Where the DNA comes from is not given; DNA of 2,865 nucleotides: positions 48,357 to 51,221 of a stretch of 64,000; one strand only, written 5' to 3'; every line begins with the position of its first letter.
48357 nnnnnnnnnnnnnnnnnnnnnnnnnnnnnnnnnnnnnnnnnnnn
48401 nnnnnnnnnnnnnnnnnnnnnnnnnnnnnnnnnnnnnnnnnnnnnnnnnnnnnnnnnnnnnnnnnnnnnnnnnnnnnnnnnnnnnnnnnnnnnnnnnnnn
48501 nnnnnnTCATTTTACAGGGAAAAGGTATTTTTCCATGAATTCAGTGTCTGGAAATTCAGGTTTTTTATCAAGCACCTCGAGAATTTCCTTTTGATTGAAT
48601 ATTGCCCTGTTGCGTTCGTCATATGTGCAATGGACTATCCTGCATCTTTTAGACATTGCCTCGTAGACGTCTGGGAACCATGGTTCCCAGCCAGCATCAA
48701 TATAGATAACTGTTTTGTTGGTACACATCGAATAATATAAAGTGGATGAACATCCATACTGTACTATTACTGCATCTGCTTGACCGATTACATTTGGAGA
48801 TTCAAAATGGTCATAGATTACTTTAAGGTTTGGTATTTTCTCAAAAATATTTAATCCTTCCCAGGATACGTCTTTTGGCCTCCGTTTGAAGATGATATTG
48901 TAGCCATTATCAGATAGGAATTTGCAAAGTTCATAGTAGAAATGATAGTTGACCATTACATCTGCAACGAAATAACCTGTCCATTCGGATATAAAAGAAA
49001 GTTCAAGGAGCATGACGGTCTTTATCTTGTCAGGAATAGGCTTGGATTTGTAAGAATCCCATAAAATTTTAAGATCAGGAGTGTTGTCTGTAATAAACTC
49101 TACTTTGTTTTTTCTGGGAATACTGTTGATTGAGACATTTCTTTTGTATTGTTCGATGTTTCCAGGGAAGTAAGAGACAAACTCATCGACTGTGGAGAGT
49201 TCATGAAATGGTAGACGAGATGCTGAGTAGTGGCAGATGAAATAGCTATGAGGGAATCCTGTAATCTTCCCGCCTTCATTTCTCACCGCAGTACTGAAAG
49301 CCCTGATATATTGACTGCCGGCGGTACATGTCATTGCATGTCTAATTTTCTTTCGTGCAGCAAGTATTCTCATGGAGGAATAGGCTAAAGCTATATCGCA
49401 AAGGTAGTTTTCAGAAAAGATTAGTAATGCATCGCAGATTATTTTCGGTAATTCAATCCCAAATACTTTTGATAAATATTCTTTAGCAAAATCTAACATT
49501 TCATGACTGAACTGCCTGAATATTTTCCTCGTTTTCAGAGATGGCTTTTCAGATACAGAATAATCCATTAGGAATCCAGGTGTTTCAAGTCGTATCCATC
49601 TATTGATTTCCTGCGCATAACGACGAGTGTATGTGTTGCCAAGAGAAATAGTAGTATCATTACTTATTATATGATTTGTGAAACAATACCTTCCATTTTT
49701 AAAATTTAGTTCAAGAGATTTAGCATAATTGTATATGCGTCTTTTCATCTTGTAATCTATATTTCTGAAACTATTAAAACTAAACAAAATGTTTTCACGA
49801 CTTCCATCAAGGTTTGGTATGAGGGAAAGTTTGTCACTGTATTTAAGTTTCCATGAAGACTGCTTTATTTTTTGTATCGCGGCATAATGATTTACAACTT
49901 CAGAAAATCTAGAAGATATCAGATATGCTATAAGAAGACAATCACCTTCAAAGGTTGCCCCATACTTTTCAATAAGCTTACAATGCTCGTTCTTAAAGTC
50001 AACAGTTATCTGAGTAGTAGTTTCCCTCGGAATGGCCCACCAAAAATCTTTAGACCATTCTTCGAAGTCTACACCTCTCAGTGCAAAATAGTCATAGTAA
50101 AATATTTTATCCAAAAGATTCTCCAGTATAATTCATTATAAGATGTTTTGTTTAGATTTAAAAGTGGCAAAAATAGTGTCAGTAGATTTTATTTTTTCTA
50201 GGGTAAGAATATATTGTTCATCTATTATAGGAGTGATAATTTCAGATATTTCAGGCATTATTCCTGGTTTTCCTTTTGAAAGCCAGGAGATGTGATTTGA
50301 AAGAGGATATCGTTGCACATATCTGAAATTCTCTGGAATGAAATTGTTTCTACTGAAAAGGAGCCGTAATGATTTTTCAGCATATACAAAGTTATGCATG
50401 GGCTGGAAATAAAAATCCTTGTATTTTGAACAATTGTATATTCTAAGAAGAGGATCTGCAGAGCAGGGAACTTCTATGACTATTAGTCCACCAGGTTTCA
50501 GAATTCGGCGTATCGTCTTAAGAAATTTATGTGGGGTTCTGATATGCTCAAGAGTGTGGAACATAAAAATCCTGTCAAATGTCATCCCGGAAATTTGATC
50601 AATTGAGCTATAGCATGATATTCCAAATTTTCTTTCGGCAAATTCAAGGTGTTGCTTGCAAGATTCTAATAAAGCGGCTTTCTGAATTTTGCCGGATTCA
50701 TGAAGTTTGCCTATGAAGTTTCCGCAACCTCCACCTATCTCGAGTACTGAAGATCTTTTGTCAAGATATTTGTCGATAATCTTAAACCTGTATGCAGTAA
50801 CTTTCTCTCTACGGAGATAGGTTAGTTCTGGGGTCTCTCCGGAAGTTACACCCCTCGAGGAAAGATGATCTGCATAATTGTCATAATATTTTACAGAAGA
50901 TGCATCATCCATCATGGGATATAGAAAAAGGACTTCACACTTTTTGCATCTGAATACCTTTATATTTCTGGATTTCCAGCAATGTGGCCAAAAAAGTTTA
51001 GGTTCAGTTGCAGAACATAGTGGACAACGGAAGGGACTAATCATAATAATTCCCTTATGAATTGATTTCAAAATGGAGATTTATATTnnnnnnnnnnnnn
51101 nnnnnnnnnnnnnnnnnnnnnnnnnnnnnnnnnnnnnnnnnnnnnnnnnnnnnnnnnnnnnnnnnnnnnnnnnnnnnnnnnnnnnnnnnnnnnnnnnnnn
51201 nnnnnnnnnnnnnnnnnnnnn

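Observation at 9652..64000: A ~55-kb co-directional glycan super-locus with an exceptionally dense tailoring toolkit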

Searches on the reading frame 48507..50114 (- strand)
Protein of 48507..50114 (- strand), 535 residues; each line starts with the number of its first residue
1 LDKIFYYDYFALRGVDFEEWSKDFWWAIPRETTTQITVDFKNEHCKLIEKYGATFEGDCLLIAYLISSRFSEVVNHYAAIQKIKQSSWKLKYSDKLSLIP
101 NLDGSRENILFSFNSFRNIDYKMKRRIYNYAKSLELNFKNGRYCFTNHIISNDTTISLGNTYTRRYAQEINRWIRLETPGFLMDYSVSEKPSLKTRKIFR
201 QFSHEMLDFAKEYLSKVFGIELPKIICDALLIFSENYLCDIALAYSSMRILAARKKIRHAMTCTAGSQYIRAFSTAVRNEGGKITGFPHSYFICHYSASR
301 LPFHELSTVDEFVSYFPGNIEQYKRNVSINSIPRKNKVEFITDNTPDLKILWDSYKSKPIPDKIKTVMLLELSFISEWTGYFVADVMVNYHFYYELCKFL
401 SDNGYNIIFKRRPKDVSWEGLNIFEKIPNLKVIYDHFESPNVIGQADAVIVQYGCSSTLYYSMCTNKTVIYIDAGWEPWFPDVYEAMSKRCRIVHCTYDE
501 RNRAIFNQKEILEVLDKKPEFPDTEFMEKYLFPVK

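Call 6: search_protein_families(library=pfam, proteins=[window:48507-50114:-])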
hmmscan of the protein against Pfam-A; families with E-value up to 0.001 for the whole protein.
window:48507-50114:- (535 aa): 0 families

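Call 15: search_protein_families(library=ncbifam, proteins=[window:48507-50114:-], max_evalue=0.000001)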
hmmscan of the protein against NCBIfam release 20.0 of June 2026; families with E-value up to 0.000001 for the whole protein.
window:48507-50114:- (535 aa): 0 families

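Call 23: search_solved_structures(query=window:48507-50114:-, max_evalue=1)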
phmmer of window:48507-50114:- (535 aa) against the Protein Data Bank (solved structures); distinct sequences matched with E-value up to 1: 0.

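Call 50: find_homologous_proteins(query=window:48507-50114:-)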
Query window:48507-50114:- (535 aa): 35 proteins with E <= 0.001 among 4772 candidates.
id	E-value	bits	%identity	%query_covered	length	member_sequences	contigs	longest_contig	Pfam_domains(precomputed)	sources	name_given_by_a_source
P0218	0.0e+0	1248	100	100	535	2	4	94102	-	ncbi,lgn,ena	-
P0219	0.0e+0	1019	77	100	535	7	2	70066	-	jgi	jgi:hypothetical protein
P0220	7.4e-295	997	76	100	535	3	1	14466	-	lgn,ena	-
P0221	2.2e-285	966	75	100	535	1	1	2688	-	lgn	-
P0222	9.9e-182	624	50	100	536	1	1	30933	-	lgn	-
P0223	4.8e-181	621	51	100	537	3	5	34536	-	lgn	-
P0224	1.1e-176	607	51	100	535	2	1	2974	-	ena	-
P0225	6.3e-176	604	49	100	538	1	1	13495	-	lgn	-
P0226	1.1e-173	597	48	100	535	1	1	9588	-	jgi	-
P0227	1.5e-173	597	49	100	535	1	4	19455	-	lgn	-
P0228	3.3e-173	596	47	100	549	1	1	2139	-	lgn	-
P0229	5.2e-172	592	49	99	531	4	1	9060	-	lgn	-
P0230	5.9e-165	568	48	100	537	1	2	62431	-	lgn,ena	-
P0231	4.7e-163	562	48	98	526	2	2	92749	-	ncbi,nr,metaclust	ncbi:MAG TPA: hypothetical protein DCZ94_09325 [Lentisphaeria bacterium]|nr:MAG: hypothetical protei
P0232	5.7e-160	552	46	100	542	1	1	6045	-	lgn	-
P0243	2.8e-136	474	42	99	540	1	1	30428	-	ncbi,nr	ncbi:MAG: hypothetical protein HQK51_06245 [Oligoflexia bacterium]|nr:hypothetical protein [Oligofle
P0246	8.5e-133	462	40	100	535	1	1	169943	-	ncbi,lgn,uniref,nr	ncbi:hypothetical protein NNJEOMEG_02676 [Fundidesulfovibrio magnetotacticus]|uniref:Uncharacterized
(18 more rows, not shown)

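Call 51: find_encoding_contigs(protein=P0231, flank=10000, max_places=1)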
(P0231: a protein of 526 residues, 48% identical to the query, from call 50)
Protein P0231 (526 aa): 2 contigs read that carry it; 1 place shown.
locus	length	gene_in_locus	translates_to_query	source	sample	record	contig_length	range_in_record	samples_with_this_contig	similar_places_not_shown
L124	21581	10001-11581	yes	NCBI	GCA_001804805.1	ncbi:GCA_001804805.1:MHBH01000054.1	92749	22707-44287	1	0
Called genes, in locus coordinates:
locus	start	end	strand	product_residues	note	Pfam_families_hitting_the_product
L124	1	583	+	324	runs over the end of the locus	PF02655:ATP-grasp_3, PF07478:Dala_Dala_lig_C (faint), PF13535:ATP-grasp_4 (faint), PF15632:ATPgrasp_Ter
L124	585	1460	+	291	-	PF01370:Epimerase, PF04321:RmlD_sub_bind, PF16363:GDP_Man_Dehyd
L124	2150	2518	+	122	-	PF25084:LbH_EIF2B (weak), PF25087:GMPPB_C (faint), PF00132:Hexapep, PF14602:Hexapep_2 (weak)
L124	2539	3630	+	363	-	PF04055:Radical_SAM, PF13186:SPASM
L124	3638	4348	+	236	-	PF00106:adh_short, PF08659:KR (weak), PF13561:adh_short_C2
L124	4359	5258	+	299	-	PF01261:AP_endonuc_2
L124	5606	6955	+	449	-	PF03721:UDPG_MGDP_dh_N, PF00984:UDPG_MGDP_dh, PF03720:UDPG_MGDP_dh_C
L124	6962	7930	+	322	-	PF01073:3Beta_HSD, PF01370:Epimerase, PF02719:Polysacc_synt_2 (weak), PF04321:RmlD_sub_bind, PF05368:NmrA (weak), PF13460:NAD_binding_10, PF16363:GDP_Man_Dehyd, PF07993:NAD_binding_4 (weak)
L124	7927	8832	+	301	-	PF13489:Methyltransf_23, PF08241:Methyltransf_11, PF08242:Methyltransf_12, PF13649:Methyltransf_25 (weak), PF13847:Methyltransf_31 (weak)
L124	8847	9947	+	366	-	PF01041:DegT_DnrJ_EryC1, PF00155:Aminotran_1_2 (weak), PF01053:Cys_Met_Meta_PP (weak)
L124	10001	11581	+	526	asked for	-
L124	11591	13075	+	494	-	PF02310:B12-binding, PF04055:Radical_SAM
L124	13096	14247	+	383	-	-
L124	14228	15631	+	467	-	PF03062:MBOAT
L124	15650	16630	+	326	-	PF02475:TRM5-TYW2_MTfase (weak), PF05575:V_cholerae_RfbT (weak), PF05050:Methyltransf_21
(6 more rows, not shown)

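Call 52: find_encoding_contigs(protein=P0246, flank=10000, max_places=1)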
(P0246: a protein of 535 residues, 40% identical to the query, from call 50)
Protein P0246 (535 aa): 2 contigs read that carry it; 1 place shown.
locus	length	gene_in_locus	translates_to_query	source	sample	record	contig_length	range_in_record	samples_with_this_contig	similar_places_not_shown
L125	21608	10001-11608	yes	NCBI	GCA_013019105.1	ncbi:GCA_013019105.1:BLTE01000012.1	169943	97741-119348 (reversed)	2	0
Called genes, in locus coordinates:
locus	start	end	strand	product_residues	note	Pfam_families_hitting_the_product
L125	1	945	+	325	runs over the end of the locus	PF01073:3Beta_HSD, PF01370:Epimerase, PF02719:Polysacc_synt_2 (weak), PF05368:NmrA, PF07993:NAD_binding_4 (weak), PF13460:NAD_binding_10, PF16363:GDP_Man_Dehyd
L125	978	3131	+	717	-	-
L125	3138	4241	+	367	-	PF08241:Methyltransf_11 (weak)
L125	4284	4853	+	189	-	PF13489:Methyltransf_23 (weak), PF08241:Methyltransf_11 (weak)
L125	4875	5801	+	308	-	PF00535:Glycos_transf_2, PF13641:Glyco_tranf_2_3 (weak)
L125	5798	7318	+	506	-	PF02310:B12-binding, PF04055:Radical_SAM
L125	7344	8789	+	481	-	PF02310:B12-binding, PF04055:Radical_SAM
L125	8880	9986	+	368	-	PF01041:DegT_DnrJ_EryC1, PF00155:Aminotran_1_2 (weak)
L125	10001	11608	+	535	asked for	-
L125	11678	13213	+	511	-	PF02310:B12-binding, PF04055:Radical_SAM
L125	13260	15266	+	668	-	PF13522:GATase_6, PF13537:GATase_7, PF00733:Asn_synthase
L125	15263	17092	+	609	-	PF00733:Asn_synthase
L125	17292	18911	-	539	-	PF02743:dCache_1, PF00990:GGDEF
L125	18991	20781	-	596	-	PF00664:ABC_membrane, PF00005:ABC_tran, PF02463:SMC_N (faint)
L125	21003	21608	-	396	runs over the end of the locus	PF00990:GGDEF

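Call 65: predict_structure(alignment_id=A2)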
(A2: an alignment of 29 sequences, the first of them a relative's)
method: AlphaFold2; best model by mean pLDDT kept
length: 535 residues; sequences in the alignment: 29
mean_pLDDT: 92.3   pTM: 0.90
mean pLDDT of the five models: 92.3, 91.7, 90.2, 89.6, 89.3
residues with pLDDT >= 90: 415; 70-90: 108; 50-70: 9; < 50: 3
segments of 3 or more residues with pLDDT < 50: 415-417
pLDDT, mean of each block of 10 residues (from residue 1): 87 93 94 93 95 95 94 97 95 92 89 87 88 93 86 89 91 92 93 98 98 98 97 97 97 96 87 97 92 89 93 94 95 93 94 95 97 80 85 97 97 60 91 88 94 88 96 89 96 94 94 97 96 88
secondary structure, 60 per line:
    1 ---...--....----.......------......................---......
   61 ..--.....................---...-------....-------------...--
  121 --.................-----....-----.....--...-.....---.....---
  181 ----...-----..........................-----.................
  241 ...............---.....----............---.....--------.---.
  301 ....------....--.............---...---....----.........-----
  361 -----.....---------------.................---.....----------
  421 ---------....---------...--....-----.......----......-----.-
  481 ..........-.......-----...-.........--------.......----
elements in order: E4-6 H9-12 H17-23 H30-51 H55-62 H65-85 E89-91 H99-102 H123-139 H145-148 E154-158 H165-169 E173-177 H193-218 H224-255 E259-263 H268-279 E283-287 H300-304 E311-314 H317-329 E339-342 H347-355 E366-370 H386-402 E406-410 E430-433 E448-451 H457-463 E468-473 H481-490 E492-498 E504-506 H508-516 H525-531

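Call 68: fold_search(model_id=the predicted structure, library=pdb)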
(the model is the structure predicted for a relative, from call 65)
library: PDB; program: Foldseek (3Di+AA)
matches with E <= 10: 1129; with E <= 0.001: 9
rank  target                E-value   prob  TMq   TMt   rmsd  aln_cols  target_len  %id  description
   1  8j66                  1.4e-04  1.00  0.32  0.38  10.6       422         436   11  Crystal structure of glycosyltransferase SgUGT94-289-3 in complex with M3, state 2 (released 2024-05-29)
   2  5xvs_B                2.0e-04  0.99  0.30  0.39  17.1       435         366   12  Crystal structure of UDP-GlcNAc 2-epimerase NeuC complexed with UDP (released 2018-04-11)
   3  6tvp_B                3.8e-04  0.99  0.30  0.38  10.3       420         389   11  Structure of Mycobacterium smegmatis alpha-maltose-1-phosphate synthase GlgM (released 2020-04-22)
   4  8k08_A                4.8e-04  1.00  0.34  0.43  12.5       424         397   11  Pq3-O-UGT2 with 20(S)-Ginsenoside Rh2 (released 2025-01-29)
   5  5xvs_A                5.1e-04  1.00  0.34  0.46  12.4       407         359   12  Crystal structure of UDP-GlcNAc 2-epimerase NeuC complexed with UDP (released 2018-04-11)
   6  1v4v_B                7.3e-04  1.00  0.34  0.45  12.3       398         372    9  Crystal Structure Of UDP-N-Acetylglucosamine 2-Epimerase From Thermus Thermophilus HB8 (released 2003-12-02)
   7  7mi0                  8.1e-04  0.99  0.31  0.41  13.8       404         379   10  Crystal Structure of Glycosyltransferase from Rickettsia africae ESF-5 (released 2021-04-28)
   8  7d1i_A                9.1e-04  1.00  0.31  0.44  11.0       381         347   10  Crystal structure of acinetobacter baumannii MurG (released 2021-07-14)
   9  3oy2_A                9.1e-04  0.99  0.29  0.38  15.3       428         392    9  Crystal structure of a putative glycosyltransferase from Paramecium bursaria Chlorella virus NY2A (released 2010-11-17)
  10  5tvg_H                1.0e-03  0.99  0.31  0.36   9.7       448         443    9  Crystal structure of an alpha,alpha-trehalose-phosphate synthase (UDP-forming) from Burkholderia vietnamiensis (released 2016-11-16)
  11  9imi                  1.2e-03  0.98  0.32  0.38   9.9       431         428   12  Crystal structure of UGT94BY1 in complex with UDP (released 2025-07-09)
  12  5zlr_A                1.4e-03  0.97  0.32  0.44  16.8       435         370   12  Structure of NeuC (released 2018-05-16)
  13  7es1                  1.5e-03  0.99  0.34  0.43   9.9       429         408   11  glycosyltransferase in complex with UDP and ST (released 2021-12-08)
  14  9htx_C                2.1e-03  0.97  0.30  0.43  11.5       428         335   10  Glycosyltransferase C from the Limosilactobacillus reuteri accessory secretion system. Apo form. (released 2025-04-23)
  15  8hjp_B                2.4e-03  0.96  0.29  0.35  11.0       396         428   12  Crystal structure of glycosyltransferase SgUGT94-289-3 in complex with UDP state 1 (released 2024-05-29)
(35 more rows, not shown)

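Call 74: find_encoding_contigs(protein=P0243, flank=10000, max_places=1)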
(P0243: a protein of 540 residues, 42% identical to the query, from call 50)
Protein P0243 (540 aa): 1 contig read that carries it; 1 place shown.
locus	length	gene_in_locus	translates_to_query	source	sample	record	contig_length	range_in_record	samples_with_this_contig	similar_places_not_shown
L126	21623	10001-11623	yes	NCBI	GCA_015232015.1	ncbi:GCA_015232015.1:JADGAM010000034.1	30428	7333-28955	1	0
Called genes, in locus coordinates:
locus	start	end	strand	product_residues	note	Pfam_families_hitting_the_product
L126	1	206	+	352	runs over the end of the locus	PF02388:FemAB (faint), PF13480:Acetyltransf_6 (weak)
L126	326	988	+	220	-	PF00551:Formyl_trans_N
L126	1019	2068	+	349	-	PF04055:Radical_SAM, PF13186:SPASM (weak)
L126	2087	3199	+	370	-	PF13524:Glyco_trans_1_2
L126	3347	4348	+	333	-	-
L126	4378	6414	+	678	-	PF13522:GATase_6, PF13537:GATase_7, PF00733:Asn_synthase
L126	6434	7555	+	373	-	-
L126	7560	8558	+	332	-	PF01244:Peptidase_M19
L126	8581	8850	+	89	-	-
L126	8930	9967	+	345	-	PF08242:Methyltransf_12 (weak)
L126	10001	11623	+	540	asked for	-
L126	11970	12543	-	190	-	PF01041:DegT_DnrJ_EryC1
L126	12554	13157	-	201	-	PF01041:DegT_DnrJ_EryC1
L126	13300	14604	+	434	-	PF01041:DegT_DnrJ_EryC1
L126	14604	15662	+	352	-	PF03102:NeuB, PF08666:SAF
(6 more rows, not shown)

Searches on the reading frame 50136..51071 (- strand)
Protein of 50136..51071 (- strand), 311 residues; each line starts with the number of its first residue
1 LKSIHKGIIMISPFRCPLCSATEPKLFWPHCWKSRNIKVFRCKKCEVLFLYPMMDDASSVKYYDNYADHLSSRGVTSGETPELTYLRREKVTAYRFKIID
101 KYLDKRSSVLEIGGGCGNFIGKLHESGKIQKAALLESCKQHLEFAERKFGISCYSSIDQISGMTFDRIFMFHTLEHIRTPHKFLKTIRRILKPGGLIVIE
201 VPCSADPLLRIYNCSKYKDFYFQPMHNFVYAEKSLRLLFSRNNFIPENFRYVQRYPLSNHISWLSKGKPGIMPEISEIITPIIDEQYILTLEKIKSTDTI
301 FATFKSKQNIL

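Call 6: search_protein_families(library=pfam, proteins=[window:50136-51071:-])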
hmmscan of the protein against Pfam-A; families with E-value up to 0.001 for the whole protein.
window:50136-51071:- (311 aa): 5 families
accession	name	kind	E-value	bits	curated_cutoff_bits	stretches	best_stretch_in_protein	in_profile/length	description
PF13489.12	Methyltransf_23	-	4.1e-17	62.8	27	1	101-244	15-159/164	Methyltransferase domain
PF08241.18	Methyltransf_11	-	8.6e-10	39.6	21.2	1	110-199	1-95/95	Methyltransferase domain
PF08242.18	Methyltransf_12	-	8.1e-09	36.5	30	1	110-197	1-98/98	Methyltransferase domain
PF13847.12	Methyltransf_31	-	1e-07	32.2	27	1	104-209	2-119/145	Methyltransferase domain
PF13649.12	Methyltransf_25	-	1.6e-07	32.3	27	1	109-195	1-97/97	Methyltransferase domain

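Call 15: search_protein_families(library=ncbifam, proteins=[window:50136-51071:-], max_evalue=0.000001)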
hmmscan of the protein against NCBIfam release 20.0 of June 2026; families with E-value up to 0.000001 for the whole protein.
window:50136-51071:- (311 aa): 0 families
